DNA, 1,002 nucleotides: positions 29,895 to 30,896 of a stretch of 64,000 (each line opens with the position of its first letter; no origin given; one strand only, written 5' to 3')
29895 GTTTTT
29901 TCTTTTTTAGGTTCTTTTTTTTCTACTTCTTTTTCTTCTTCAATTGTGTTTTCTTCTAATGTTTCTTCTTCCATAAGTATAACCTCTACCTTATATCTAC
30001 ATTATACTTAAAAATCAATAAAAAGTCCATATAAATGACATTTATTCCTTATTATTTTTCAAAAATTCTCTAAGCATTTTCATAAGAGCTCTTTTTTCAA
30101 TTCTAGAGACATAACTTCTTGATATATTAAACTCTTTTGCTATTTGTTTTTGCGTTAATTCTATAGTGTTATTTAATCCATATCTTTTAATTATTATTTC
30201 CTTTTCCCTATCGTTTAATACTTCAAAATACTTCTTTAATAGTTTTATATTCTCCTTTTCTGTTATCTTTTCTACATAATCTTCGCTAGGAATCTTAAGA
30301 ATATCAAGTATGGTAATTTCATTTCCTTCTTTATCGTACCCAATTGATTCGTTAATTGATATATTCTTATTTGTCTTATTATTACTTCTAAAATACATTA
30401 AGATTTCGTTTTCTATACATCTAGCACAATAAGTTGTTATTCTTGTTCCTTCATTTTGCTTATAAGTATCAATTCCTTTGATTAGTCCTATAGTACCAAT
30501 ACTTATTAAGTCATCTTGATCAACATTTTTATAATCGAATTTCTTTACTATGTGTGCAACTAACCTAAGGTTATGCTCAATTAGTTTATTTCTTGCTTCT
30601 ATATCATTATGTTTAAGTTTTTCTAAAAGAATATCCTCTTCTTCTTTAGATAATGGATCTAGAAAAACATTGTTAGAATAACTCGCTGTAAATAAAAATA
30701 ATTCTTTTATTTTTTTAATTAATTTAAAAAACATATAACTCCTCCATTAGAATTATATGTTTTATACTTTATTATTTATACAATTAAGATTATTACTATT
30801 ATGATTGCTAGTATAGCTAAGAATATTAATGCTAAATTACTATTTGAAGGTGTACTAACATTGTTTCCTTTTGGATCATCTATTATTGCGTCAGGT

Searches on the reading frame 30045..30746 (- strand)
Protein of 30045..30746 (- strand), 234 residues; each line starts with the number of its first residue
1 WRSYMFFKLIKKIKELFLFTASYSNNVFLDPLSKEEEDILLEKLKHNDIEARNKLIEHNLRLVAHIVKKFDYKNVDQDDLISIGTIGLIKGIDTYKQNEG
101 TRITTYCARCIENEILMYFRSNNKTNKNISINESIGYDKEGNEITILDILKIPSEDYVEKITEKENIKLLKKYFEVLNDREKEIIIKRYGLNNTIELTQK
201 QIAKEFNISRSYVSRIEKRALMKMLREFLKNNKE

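Call 53: search_protein_families(library=padloc, proteins=[window:30045-30746:-], max_evalue=0.01)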
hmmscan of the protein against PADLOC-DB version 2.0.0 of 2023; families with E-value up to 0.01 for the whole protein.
window:30045-30746:- (234 aa): 3 families
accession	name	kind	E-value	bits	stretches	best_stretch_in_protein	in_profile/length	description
PDLC02203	MzaA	-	9.9e-16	55.1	2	50-115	429-494/683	-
PDLC02926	HTH_VI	-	1.3e-05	23.3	1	196-219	14-37/92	-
PDLC04133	mad1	-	0.00031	19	1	197-224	6-33/60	mads_1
